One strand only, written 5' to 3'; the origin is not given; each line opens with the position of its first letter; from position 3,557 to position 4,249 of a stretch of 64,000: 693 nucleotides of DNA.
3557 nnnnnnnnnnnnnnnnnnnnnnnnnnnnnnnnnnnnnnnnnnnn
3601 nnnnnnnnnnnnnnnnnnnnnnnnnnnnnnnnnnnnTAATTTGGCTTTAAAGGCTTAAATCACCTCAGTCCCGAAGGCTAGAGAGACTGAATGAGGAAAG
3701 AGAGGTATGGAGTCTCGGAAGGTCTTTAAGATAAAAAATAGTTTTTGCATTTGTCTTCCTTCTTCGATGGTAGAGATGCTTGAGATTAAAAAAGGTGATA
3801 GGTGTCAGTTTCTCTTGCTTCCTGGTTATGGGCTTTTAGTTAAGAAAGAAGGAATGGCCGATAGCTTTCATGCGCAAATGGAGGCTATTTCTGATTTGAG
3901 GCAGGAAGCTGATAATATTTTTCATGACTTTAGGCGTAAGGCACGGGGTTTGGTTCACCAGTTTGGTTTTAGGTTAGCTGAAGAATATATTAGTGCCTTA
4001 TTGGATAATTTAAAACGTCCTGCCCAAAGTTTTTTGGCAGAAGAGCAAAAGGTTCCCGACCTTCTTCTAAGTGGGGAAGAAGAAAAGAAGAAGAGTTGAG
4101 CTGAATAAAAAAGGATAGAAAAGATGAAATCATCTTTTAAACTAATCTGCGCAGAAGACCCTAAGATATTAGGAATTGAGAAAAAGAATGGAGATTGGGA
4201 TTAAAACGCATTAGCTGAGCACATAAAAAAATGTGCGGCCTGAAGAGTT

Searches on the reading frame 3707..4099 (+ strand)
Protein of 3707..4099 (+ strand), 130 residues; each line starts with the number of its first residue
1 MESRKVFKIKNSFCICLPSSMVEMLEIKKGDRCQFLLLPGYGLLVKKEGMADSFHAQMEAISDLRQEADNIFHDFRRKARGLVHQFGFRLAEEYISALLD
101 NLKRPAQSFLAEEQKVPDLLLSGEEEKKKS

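Call 10: search_protein_families(library=pfam, proteins=[window:3707-4099:+], max_evalue=0.01)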
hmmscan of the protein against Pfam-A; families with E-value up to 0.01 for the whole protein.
window:3707-4099:+ (130 aa): 0 families

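Call 11: search_protein_families(library=phrogs, proteins=[window:3707-4099:+], max_evalue=0.01)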
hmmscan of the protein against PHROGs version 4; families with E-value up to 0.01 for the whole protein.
window:3707-4099:+ (130 aa): 0 families

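Call 16: find_encoding_contigs(protein=window:3707-4099:+, flank=10000, max_places=10)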
Protein window:3707-4099:+ (130 aa): 1 contig read that carries it; 1 place shown.
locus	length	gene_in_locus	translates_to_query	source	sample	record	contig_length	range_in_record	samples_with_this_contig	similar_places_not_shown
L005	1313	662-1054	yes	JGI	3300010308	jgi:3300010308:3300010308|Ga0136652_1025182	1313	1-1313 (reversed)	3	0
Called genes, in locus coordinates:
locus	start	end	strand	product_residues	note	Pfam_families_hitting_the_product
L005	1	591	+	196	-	?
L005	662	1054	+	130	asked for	-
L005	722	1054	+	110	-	-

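Call 31: find_homologous_proteins(query=window:3707-4099:+, max_evalue=0.001)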
Query window:3707-4099:+ (130 aa): 11 proteins with E <= 0.001 among 25 candidates.
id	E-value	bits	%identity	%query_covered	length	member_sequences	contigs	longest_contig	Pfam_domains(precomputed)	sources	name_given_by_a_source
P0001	1.8e-78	278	99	100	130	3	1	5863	-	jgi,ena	-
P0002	2.5e-44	168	72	85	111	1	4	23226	-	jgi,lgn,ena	-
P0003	1.8e-28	117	53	98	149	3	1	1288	-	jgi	-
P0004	3.3e-27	113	50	97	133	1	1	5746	-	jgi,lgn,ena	-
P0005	6.0e-27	112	49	99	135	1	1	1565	-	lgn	-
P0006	1.3e-26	111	49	97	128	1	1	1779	-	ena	-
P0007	7.5e-26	108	50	98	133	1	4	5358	-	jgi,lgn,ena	-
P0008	1.0e-23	102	50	78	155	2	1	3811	-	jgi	-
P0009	1.3e-23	101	47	98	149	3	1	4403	-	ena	-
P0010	9.7e-23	98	49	76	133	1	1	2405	-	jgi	jgi:antitoxin component of MazEF toxin-antitoxin module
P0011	9.9e-12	63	76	35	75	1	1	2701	-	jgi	-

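Call 32: find_encoding_contigs(protein=P0002, flank=10000, max_places=6)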
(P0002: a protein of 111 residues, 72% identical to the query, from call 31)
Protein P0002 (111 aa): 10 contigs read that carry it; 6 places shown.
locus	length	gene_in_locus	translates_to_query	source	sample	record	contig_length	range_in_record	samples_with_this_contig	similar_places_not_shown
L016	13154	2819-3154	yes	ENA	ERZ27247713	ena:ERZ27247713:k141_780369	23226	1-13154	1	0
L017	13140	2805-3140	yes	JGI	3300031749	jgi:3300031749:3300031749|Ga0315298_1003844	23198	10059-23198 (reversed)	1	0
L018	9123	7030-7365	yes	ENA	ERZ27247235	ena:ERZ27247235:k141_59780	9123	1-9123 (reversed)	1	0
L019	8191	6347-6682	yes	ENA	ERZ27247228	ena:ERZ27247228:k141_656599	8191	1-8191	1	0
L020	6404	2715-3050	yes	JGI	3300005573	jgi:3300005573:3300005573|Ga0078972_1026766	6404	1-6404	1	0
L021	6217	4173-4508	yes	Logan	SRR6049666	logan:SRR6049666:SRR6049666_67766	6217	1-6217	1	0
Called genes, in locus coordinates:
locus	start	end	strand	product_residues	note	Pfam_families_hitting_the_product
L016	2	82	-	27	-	?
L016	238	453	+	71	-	PF01807:Zn_ribbon_DnaG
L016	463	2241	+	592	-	-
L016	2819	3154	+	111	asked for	-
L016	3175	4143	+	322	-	-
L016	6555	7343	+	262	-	PF00378:ECH_1, PF16113:ECH_2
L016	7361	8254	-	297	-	PF04951:Peptidase_M55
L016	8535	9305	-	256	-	PF03328:HpcH_HpaI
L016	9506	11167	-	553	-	PF00158:Sigma54_activat, PF14532:Sigma54_activ_2, PF00004:AAA (faint), PF01078:Mg_chelatase (faint), PF07724:AAA_2 (weak), PF07728:AAA_5, PF25601:AAA_lid_14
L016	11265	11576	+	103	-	-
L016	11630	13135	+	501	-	PF00890:FAD_binding_2, PF01266:DAO, PF01946:Thi4 (weak), PF03486:HI0933_like, PF07992:Pyr_redox_2, PF12831:FAD_oxidored, PF13450:NAD_binding_8 (weak), PF00732:GMC_oxred_N (weak), +1 more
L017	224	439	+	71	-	PF01807:Zn_ribbon_DnaG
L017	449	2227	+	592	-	-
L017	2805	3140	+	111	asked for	-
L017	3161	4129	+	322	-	-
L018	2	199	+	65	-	?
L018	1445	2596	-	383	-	PF24624:Int_N (faint), PF14659:Phage_int_SAM_3, PF00589:Phage_integrase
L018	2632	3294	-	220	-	-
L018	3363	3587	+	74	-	PF12728:HTH_17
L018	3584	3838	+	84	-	PF12728:HTH_17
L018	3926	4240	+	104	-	-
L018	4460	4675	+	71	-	PF01807:Zn_ribbon_DnaG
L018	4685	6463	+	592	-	-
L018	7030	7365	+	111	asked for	-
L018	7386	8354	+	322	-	-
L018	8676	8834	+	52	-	-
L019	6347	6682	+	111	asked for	-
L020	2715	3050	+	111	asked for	-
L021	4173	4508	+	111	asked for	-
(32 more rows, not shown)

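Call 33: find_encoding_contigs(protein=P0004, flank=10000, max_places=6)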
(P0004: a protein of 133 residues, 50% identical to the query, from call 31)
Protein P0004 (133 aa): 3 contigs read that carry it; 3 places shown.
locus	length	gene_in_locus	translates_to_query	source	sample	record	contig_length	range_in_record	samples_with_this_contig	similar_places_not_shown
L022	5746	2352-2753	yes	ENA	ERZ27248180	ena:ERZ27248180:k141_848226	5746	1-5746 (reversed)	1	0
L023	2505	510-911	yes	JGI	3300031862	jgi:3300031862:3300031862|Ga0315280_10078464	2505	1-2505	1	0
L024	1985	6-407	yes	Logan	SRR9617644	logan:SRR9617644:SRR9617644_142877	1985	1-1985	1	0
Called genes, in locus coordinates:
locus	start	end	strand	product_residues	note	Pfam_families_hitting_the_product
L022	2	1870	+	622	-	?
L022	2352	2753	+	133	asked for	-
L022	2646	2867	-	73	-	-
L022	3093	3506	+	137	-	PF13280:WYL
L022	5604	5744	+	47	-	?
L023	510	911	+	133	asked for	-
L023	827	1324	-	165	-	-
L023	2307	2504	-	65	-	?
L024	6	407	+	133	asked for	-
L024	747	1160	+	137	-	PF13280:WYL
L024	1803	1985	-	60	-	?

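Call 34: find_encoding_contigs(protein=P0007, flank=10000, max_places=6)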
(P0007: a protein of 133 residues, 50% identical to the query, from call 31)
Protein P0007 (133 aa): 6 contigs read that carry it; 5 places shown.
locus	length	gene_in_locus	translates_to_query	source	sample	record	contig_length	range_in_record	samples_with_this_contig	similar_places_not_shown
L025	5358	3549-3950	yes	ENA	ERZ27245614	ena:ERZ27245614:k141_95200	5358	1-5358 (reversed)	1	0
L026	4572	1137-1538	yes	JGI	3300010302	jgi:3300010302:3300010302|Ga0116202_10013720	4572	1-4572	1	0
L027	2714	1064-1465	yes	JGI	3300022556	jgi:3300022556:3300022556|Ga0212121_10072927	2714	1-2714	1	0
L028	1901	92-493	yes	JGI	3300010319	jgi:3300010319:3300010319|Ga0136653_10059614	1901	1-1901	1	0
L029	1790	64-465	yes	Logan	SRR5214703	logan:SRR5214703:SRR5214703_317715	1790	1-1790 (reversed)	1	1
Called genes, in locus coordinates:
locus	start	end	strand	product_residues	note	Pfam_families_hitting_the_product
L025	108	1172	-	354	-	PF00589:Phage_integrase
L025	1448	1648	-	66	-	-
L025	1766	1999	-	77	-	-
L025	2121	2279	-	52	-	-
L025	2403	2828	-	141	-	PF04002:RadC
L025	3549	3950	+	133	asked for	-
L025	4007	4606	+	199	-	-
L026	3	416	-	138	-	?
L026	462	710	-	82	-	-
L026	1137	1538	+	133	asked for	-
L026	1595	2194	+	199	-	-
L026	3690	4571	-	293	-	?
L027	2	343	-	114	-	?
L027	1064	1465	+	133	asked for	-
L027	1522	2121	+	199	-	-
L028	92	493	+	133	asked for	-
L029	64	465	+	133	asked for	-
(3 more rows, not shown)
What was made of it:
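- The position is always downstream of the cargo and before int or the attachment site (calls 32-34).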

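Call 42: find_related_loci(query=A2, collection=genome_contigs, flank=10000)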
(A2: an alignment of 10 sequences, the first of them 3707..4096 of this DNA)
Query A2 (130 aa) in genome_contigs; peptide patterns used: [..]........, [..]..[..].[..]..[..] (x = any residue, [..] = any of these).
31 stretches matched a pattern; 1 encode a relative of the query (tblastn E <= 1e-3); 1 distinct loci.
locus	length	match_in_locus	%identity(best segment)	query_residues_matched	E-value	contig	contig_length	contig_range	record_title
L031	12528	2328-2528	33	21-87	6e-5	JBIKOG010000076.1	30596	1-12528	MAG: Bryobacteraceae bacterium isolate ME2014-11-02_3300042937_group5_bin127 Rohwer_bin4_scaffold_504_c1, whole genome s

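Call 43: find_related_loci(query=A2, collection=viral_contigs, flank=10000)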
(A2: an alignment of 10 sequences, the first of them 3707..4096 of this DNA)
Query A2 (130 aa) in viral_contigs; peptide patterns used: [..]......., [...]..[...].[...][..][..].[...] (x = any residue, [..] = any of these).
15 stretches matched a pattern, but none encodes a relative of the query by tblastn (E <= 1e-3).
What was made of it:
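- Tried and rejected: Genome and viral scans with the AbrB-like family: nothing relevant (calls 42, 43).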

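Call 46: find_encoding_contigs(protein=P0009, flank=10000, max_places=6)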
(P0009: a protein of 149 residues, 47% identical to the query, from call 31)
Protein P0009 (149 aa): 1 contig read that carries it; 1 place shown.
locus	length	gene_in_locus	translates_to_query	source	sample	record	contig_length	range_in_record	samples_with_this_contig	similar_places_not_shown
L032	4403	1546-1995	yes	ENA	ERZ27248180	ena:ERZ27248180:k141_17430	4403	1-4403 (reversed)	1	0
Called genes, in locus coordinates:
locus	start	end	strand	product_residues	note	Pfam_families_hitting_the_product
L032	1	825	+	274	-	?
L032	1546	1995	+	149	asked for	-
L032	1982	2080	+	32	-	-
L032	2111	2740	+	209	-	-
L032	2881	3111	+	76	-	-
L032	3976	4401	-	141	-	?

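Call 47: find_encoding_contigs(protein=P0008, flank=10000, max_places=6)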
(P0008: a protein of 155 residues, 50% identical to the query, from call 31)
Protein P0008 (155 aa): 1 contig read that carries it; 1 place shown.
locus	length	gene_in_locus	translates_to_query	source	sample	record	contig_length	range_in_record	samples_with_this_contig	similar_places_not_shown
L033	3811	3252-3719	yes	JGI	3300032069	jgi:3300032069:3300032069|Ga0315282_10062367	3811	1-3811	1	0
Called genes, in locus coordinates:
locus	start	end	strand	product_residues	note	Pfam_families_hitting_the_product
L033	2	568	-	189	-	?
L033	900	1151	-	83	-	-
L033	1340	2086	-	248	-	-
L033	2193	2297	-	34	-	-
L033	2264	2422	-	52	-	-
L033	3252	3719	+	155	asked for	-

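Call 48: find_encoding_contigs(protein=P0010, flank=10000, max_places=6)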
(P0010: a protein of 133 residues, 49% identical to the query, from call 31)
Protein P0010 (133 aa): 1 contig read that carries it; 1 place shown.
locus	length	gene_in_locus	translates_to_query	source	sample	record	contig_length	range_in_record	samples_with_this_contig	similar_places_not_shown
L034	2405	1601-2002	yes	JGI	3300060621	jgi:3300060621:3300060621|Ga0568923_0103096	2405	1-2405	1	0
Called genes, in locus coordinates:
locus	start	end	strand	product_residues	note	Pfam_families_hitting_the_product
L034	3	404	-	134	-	?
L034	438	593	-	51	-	-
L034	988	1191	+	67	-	-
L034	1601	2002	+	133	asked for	-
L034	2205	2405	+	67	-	?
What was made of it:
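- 3707..4099 (+): AbrB/MazE-like 130-aa gene. It is the conserved gene that precedes the cargo slot and the structured region in all related elements. Contexts in calls 32-34 and 46-48.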

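Call 76: search_protein_families(library=pfam, proteins=[L018:4685-6463:+, L018:7386-8354:+, L018:2632-3294:-, L018:3926-4240:+, L018:1445-2596:-, L022:3093-3506:+, L025:4007-4606:+, L032:2111-2740:+, window:3707-4099:+], max_evalue=0.1)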
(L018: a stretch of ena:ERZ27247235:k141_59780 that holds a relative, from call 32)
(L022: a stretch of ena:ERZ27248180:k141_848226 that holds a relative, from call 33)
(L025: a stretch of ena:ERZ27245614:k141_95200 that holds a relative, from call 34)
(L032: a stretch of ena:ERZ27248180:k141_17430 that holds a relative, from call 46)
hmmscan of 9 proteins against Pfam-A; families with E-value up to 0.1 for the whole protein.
L018:4685-6463:+ (592 aa): 4 families
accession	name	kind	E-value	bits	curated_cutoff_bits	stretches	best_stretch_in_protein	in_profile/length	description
PF13148.11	DUF3987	-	9e-05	22.3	27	1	297-501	131-350/364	Protein of unknown function (DUF3987)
PF01751.28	Toprim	-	0.00032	21.2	23.1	1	60-127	2-84/96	Toprim domain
PF05182.18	Fip1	-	0.0013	18.7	22.7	1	142-158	17-33/43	Fip1 motif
PF13463.12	HTH_27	-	0.037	14.8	22.2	0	527-577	7-58/68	Winged helix DNA-binding domain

L018:7386-8354:+ (322 aa): 0 families

L018:2632-3294:- (220 aa): 1 family
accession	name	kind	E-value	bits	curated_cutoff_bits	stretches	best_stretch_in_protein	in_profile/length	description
PF00307.36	CH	-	0.092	13.4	26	0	92-169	3-76/109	Calponin homology (CH) domain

L018:3926-4240:+ (104 aa): 0 families

L018:1445-2596:- (383 aa): 7 families
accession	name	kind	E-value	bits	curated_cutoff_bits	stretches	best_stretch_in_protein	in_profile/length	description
PF00589.27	Phage_integrase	-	4.8e-36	124.5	27.1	1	185-337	14-171/172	Phage integrase family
PF14659.12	Phage_int_SAM_3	-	3.8e-14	53.1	22.6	1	58-112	1-54/58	Phage integrase, N-terminal SAM-like domain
PF24624.1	Int_N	-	8.1e-08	33.3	27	1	95-156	37-100/100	Phage integrase, N-terminal domain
PF13102.12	Phage_int_SAM_5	-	1.8e-05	25.4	22.3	1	58-150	1-94/98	Phage integrase SAM-like domain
PF22022.2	Phage_int_M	-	0.0011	19.6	27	1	59-151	1-92/96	Phage integrase central domain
PF13495.12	Phage_int_SAM_4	-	0.0021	18.9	27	0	75-138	14-78/85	Phage integrase, N-terminal SAM-like domain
PF13921.12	Myb_DNA-bind_6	-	0.046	14.4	22.9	0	27-64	18-54/60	Myb-like DNA-binding domain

L022:3093-3506:+ (137 aa): 1 family
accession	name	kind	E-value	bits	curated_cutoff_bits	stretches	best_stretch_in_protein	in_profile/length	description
PF13280.12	WYL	-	2.9e-15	56.4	21.8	1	15-84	1-70/70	WYL domain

L025:4007-4606:+ (199 aa): 0 families

L032:2111-2740:+ (209 aa): 1 family
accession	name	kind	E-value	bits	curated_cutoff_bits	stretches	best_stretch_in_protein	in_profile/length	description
PF22045.1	CmlS_C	-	0.027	15.2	27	1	133-205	28-98/118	Chloramphenicol halogenase CmlS C-terminal domain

window:3707-4099:+ (130 aa): 1 family
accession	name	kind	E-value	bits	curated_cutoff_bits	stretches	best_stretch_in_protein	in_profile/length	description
PF04014.23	MazE_antitoxin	-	0.015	15.7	24.7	1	6-32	1-27/48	Antidote-toxin recognition MazE, bacterial antitoxin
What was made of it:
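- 3707..4099 (+): Weak MazE_antitoxin hit (call 76).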

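Call 77: search_protein_families(library=padloc, proteins=[L018:7386-8354:+, L022:3093-3506:+, L025:4007-4606:+, L032:2111-2740:+, window:3707-4099:+, L018:4685-6463:+], max_evalue=0.01)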
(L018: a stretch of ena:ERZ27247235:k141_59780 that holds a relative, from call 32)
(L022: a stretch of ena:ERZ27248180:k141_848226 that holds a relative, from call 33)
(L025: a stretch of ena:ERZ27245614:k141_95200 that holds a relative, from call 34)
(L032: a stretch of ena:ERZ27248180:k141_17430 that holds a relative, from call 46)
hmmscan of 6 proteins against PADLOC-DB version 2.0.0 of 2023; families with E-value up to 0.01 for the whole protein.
L018:7386-8354:+ (322 aa): 1 family
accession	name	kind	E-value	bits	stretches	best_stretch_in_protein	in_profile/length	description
PDLC05052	PDC-S61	-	1e-06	26.6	1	221-290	163-229/253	-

L022:3093-3506:+ (137 aa): 3 families
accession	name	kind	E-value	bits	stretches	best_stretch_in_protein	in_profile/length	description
PDLC01457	WYL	-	3.6e-16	57.4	1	11-93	121-202/229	"CAS-I,CAS-II,CAS-III,CAS-IV,CAS-V,CAS-VI; associated_signaling"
PDLC01652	WYL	-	6.8e-15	53.7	1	11-100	14-92/162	"CAS-I,CAS-II,CAS-III,CAS-IV,CAS-V,CAS-VI; associated_signaling"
PDLC03787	RTasWYL-YodC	-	0.0013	15.9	1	23-84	285-349/354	DRT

L025:4007-4606:+ (199 aa): 0 families

L032:2111-2740:+ (209 aa): 0 families

window:3707-4099:+ (130 aa): 0 families

L018:4685-6463:+ (592 aa): 1 family
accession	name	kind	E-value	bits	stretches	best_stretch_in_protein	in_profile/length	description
PDLC03800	RTasDnaG-like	-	9.1e-05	19.3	1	12-150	260-374/550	DRT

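Call 81: find_encoding_contigs(protein=P0006, flank=10000, max_places=6)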
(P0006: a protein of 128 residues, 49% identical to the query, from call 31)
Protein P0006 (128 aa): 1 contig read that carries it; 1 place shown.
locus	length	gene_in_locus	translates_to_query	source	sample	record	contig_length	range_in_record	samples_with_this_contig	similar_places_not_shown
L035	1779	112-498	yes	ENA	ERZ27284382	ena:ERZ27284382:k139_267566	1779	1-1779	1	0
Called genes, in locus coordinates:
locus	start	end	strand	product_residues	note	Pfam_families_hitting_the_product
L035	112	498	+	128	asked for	-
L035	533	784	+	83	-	-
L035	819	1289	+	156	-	-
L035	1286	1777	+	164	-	?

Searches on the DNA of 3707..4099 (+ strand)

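Call 74: build_rna_model(alignment_id=A7, structure=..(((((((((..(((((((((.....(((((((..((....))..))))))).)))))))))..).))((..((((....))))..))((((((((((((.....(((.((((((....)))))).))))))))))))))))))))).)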
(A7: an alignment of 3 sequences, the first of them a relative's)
Model R2 built from alignment A7 (3 sequences, 149 columns); structure: as given.
model positions 147; base pairs 54; branch points 2; effective number of sequences 0.9; information 0.59 bits per position. Calibrated on 0.2 Mb of random sequence (short: E-values are rough).
structure used (alignment columns):
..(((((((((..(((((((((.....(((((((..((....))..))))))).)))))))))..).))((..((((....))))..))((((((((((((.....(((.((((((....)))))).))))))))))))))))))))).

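Call 75: search_with_rna_model(model_id=R2, sources=[window, L014, L016, L018, L019, L020, L021, L022, L023, L025, L026, L032, L033, L034, L001], max_evalue=10, show_alignments=0)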
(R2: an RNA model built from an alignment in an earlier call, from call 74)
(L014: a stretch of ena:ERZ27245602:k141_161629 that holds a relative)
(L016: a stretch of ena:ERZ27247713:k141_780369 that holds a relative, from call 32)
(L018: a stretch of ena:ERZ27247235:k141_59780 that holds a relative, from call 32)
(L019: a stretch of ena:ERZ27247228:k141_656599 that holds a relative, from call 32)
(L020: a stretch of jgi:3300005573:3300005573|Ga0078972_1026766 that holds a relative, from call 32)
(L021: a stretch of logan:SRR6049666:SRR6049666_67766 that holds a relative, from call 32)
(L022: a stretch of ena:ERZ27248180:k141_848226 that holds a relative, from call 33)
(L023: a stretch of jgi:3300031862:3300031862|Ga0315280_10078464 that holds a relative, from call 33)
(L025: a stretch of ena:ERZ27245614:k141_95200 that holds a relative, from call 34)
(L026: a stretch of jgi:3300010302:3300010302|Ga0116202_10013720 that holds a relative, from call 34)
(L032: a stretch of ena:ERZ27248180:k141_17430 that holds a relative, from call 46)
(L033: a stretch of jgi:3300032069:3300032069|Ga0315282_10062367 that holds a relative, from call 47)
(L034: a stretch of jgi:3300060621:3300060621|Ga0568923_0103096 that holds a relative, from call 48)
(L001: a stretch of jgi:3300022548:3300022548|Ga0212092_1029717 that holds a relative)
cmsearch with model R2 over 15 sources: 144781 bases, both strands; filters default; matches with E-value up to 10: 10.
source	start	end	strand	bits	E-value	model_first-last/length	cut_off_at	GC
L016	4685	4831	+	172.4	3.8e-40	1-147/147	no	0.58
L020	4581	4727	+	172.4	3.8e-40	1-147/147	no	0.58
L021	6039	6185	+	172.4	3.8e-40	1-147/147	no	0.58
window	5148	5294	-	166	1.4e-38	1-147/147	no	0.6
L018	8896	9042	+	125.4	1.2e-28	1-147/147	no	0.57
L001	1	78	-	75.8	1.7e-16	1-78/147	3'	0.59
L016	4765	4889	-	27.8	9.7e-05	1-147/147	no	0.54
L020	4661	4785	-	27.8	9.7e-05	1-147/147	no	0.54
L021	6119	6217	-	22.9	0.0015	28-147/147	5'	0.57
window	5155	5207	+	15.3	0.11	88-140/147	no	0.62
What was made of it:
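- Tried and rejected: Covariance model of the cassette (R2): no copy in the B-type or C-type elements or elsewhere in the window (call 75).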

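Call 85: search_rna_families(sources=[L016, L018, L022, L026, L032, L033, L014], threshold=gathering)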
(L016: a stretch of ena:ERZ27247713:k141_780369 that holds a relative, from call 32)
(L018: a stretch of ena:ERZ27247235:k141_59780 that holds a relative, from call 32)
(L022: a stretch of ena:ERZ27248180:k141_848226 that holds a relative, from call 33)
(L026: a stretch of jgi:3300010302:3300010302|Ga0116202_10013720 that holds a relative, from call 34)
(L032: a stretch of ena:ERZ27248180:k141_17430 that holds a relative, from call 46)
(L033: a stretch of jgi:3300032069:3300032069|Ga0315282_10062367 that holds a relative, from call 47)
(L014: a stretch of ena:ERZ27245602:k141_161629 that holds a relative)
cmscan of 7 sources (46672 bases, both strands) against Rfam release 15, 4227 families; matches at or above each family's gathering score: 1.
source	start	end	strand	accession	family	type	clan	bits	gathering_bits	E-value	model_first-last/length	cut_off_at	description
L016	6142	6214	-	RF00005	tRNA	Gene; tRNA;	CL00001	64.9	29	5.9e-12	1-71/71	no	tRNA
